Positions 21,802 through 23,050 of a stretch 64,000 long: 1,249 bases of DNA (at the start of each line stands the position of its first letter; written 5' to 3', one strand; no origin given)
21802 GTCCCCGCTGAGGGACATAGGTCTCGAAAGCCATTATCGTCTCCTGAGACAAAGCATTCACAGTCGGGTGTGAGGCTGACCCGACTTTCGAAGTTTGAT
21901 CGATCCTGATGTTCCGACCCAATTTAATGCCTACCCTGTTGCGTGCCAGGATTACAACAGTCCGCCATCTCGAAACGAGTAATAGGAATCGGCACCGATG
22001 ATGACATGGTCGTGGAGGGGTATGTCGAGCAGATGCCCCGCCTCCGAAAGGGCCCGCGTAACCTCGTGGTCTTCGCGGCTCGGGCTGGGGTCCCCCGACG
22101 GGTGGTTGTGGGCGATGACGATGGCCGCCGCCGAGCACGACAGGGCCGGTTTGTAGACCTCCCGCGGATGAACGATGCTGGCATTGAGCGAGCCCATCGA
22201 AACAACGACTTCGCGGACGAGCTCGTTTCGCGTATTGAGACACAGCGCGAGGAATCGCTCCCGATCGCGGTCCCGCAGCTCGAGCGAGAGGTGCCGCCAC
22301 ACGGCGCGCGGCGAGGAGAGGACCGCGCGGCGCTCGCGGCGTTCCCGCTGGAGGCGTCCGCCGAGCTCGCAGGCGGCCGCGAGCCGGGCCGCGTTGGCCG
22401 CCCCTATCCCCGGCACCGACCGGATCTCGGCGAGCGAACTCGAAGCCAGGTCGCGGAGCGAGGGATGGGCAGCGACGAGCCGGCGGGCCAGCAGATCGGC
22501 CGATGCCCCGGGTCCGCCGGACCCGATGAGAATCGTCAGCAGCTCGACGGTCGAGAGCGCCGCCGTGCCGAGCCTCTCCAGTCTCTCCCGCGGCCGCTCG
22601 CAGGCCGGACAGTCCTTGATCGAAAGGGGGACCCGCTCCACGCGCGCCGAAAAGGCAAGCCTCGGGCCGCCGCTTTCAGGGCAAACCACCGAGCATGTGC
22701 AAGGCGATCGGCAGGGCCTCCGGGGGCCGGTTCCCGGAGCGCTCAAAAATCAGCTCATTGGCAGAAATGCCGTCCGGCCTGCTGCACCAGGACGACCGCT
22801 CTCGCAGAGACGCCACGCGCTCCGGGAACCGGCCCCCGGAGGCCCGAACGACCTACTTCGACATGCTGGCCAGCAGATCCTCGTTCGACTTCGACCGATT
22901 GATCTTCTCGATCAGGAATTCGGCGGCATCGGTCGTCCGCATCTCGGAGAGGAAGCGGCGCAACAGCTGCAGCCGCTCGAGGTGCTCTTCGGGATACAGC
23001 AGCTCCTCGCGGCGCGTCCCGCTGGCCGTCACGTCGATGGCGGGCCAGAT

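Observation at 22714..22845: Perfect 29-bp inverted repeat flanking a 74-nt AT-richer spacer immediately downstream of rho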

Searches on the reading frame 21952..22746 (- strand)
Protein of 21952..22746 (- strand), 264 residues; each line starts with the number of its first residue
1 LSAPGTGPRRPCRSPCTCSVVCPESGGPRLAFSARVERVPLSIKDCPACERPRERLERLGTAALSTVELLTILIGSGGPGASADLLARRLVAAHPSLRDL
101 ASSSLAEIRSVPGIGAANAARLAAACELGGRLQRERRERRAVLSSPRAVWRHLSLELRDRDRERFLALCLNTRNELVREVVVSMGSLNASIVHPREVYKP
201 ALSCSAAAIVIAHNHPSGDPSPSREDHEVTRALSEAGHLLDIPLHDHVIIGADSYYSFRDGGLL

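Call 9: search_protein_families(library=pfam, proteins=[window:21952-22746:-])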
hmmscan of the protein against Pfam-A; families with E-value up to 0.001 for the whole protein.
window:21952-22746:- (264 aa): 3 families
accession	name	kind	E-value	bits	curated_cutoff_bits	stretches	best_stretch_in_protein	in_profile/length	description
PF04002.20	RadC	-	6.3e-44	149.2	22.1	1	144-262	2-120/121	RadC-like JAB domain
PF20582.4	UPF0758_N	-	2.8e-20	72.6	27.1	1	43-120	1-77/77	UPF0758 N-terminal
PF14520.12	HHH_5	-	3.3e-05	24.7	27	1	86-125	14-54/57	Helix-hairpin-helix domain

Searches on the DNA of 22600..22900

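Call 49: search_rna_families(source=window, start=22600, end=22900, threshold=evalue, max_evalue=10)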
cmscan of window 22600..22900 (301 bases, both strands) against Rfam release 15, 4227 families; matches with E-value up to 10: 5.
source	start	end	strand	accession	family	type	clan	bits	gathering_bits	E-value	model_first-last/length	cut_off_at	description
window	22706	22853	-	RF04104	MIR918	Gene; miRNA;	-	36.2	268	5.2e-05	1-265/265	no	MIR918 microRNA precursor family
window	22716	22843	+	RF04104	MIR918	Gene; miRNA;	-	32.8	268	0.00028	1-265/265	no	MIR918 microRNA precursor family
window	22716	22843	+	RF00985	mir-640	Gene; miRNA;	-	26.1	96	0.0023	1-89/89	no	mir-640 microRNA precursor family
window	22714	22845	+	RF02963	DUF3800-IV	Gene; sRNA;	-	24.2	60.7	0.073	1-91/91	no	DUF3800-IV RNA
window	22713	22846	-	RF03968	mir-8934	Gene; miRNA;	-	22.8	100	0.26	1-88/88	no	mir-8934 microRNA precursor family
